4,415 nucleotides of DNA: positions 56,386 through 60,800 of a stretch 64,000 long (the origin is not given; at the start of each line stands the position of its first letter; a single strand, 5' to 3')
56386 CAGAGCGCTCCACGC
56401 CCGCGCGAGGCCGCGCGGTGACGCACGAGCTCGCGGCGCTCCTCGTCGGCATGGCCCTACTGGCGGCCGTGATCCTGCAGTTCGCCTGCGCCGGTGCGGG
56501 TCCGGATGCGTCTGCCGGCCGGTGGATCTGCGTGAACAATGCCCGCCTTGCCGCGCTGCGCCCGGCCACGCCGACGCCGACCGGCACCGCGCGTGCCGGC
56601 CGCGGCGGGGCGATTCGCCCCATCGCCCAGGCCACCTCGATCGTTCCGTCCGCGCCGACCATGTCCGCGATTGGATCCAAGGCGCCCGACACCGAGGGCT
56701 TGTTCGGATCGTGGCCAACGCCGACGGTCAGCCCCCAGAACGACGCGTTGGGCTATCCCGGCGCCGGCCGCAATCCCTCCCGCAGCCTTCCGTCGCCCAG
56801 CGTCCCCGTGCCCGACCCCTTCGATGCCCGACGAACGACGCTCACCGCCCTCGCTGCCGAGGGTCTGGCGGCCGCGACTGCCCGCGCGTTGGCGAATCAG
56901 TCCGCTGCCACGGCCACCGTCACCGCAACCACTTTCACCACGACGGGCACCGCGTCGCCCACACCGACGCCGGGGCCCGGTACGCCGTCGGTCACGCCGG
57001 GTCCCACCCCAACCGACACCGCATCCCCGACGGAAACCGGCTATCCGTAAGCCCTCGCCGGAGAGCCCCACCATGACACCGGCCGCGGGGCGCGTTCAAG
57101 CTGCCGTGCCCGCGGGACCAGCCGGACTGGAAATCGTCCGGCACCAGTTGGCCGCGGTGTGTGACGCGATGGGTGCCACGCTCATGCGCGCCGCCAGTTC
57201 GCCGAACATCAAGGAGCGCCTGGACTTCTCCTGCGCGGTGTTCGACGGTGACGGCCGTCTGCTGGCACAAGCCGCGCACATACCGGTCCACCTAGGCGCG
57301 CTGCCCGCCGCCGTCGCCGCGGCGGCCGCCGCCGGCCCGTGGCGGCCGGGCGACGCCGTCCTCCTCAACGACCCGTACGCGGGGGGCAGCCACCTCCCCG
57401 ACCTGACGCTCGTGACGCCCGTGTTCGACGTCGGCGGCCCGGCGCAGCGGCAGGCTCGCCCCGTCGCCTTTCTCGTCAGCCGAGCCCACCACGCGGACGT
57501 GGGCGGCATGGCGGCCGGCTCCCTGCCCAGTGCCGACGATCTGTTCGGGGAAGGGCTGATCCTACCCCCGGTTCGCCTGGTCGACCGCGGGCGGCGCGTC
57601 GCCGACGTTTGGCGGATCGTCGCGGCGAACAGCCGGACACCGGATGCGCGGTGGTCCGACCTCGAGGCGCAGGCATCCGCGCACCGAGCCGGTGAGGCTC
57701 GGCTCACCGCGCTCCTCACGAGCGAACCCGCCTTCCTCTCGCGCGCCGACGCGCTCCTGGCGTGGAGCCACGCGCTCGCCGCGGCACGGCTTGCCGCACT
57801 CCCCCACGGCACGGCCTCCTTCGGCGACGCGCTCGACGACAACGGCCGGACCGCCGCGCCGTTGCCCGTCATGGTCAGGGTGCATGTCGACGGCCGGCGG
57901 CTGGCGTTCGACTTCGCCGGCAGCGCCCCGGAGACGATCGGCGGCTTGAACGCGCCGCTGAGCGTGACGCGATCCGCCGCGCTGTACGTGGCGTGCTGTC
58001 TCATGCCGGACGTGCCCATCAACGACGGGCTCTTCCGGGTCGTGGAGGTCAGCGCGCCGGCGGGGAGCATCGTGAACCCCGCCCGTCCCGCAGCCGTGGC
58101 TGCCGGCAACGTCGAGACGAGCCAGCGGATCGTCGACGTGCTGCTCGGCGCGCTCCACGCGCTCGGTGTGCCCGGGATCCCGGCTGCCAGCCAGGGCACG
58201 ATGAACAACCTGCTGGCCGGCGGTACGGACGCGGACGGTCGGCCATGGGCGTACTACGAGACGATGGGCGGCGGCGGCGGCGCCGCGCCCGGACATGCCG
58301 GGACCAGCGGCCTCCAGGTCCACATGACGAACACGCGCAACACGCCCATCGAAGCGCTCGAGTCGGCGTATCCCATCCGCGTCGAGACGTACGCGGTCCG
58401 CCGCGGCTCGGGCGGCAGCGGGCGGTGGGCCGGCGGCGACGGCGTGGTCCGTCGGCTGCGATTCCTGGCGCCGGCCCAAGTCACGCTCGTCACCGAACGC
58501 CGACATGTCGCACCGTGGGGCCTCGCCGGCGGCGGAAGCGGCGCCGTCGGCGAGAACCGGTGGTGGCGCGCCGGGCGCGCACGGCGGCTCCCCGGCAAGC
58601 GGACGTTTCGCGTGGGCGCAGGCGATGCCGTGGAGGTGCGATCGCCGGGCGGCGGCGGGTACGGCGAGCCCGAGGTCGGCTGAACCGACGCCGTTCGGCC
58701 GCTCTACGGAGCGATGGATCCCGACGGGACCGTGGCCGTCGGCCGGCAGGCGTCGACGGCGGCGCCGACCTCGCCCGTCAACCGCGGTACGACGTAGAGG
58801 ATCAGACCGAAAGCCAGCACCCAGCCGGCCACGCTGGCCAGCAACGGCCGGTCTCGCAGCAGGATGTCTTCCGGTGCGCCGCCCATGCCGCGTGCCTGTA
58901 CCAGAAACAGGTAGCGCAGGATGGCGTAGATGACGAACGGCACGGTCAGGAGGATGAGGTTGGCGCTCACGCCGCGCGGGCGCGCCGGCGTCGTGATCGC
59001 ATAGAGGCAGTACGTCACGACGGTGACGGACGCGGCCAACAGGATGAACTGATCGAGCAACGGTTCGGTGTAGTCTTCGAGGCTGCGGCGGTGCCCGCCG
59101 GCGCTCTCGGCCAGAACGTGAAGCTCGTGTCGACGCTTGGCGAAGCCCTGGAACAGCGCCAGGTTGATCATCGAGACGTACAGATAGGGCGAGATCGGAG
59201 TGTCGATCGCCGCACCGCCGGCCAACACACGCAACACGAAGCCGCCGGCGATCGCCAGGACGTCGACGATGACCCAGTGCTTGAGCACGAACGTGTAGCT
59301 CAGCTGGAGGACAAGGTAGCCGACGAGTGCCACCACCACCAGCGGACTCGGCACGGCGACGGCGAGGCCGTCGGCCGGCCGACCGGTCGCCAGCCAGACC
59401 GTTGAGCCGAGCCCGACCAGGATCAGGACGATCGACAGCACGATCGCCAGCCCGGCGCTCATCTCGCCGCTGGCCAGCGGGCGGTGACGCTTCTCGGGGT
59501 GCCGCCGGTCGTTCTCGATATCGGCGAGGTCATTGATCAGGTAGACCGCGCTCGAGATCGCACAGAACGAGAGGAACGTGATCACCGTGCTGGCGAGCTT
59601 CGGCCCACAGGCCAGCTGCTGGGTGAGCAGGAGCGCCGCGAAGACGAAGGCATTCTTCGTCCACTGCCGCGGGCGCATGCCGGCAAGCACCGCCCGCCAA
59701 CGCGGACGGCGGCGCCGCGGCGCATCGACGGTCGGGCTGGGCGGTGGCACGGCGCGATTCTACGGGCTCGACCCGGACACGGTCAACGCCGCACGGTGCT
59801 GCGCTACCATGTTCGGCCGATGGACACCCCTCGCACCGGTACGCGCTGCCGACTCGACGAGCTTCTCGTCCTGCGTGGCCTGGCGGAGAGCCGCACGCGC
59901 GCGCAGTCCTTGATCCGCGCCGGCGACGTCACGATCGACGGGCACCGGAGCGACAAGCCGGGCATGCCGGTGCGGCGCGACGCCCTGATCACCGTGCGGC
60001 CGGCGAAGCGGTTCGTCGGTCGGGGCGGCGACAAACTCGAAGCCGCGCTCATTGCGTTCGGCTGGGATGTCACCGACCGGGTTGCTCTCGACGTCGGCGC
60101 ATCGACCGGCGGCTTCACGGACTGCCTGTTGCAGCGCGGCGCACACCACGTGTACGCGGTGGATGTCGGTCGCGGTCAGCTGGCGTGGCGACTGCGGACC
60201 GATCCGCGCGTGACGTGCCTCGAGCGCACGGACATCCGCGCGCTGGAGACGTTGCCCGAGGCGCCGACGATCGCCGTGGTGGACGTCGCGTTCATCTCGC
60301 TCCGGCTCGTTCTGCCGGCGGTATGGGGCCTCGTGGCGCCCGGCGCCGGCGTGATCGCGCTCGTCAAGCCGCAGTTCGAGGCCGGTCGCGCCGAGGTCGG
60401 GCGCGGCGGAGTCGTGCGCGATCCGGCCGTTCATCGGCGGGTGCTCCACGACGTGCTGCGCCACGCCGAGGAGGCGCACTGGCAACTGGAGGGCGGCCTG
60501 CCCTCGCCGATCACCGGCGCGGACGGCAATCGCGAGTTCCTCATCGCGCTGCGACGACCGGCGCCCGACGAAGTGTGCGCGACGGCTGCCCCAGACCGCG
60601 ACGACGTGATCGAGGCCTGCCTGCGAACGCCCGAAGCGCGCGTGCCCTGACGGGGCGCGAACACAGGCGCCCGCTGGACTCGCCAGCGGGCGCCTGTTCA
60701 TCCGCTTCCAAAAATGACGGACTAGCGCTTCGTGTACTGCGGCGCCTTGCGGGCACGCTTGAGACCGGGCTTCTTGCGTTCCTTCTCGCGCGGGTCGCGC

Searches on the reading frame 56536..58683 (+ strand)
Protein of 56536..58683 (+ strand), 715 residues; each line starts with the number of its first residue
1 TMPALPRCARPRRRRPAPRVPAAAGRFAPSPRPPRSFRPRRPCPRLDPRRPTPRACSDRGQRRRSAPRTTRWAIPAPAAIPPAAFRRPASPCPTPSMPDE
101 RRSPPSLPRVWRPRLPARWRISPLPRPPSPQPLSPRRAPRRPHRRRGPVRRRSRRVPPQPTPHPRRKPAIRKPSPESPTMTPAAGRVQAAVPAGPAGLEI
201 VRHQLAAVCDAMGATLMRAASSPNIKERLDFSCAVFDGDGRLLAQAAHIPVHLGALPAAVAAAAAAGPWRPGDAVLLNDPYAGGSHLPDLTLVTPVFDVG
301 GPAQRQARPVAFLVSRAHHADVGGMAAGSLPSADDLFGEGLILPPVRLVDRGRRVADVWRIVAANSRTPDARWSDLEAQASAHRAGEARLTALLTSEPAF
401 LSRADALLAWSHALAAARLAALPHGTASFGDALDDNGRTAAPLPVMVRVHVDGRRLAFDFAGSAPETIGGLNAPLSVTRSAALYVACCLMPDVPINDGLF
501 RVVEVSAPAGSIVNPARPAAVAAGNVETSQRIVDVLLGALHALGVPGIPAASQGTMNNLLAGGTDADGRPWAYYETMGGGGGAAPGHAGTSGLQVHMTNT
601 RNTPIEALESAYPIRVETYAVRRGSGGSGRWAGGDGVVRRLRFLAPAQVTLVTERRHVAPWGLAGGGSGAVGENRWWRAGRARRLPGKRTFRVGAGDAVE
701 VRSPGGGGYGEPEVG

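Call 50: search_protein_families(library=pfam, proteins=[window:56536-58683:+], max_evalue=0.001)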
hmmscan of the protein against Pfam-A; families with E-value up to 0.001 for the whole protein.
window:56536-58683:+ (715 aa): 1 family
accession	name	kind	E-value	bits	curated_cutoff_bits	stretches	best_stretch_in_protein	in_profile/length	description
PF02538.19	Hydantoinase_B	-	3.1e-184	613.7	26.8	1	195-712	2-519/519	Hydantoinase B/oxoprolinase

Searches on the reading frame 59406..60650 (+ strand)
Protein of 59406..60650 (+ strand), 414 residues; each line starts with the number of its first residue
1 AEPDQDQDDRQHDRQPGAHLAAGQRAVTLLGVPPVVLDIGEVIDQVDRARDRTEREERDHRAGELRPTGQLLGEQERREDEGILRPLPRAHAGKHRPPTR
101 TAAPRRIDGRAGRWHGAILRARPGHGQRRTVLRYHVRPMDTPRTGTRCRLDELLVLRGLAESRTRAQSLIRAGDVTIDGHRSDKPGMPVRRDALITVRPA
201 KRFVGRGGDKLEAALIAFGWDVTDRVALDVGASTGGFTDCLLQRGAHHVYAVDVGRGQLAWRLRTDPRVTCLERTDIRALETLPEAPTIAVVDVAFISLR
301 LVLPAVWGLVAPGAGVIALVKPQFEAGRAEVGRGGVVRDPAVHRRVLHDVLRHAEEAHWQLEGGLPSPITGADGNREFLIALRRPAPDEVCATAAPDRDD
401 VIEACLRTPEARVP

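Call 50: search_protein_families(library=pfam, proteins=[window:59406-60650:+], max_evalue=0.001)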
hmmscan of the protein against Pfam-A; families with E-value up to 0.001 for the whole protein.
window:59406-60650:+ (414 aa): 2 families
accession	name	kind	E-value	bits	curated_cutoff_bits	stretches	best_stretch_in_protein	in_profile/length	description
PF01728.25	FtsJ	-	6.2e-40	137.5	24.1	1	203-384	1-181/181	FtsJ-like methyltransferase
PF01479.30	S4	-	2.4e-10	40.4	22.8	1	149-193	2-46/48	S4 domain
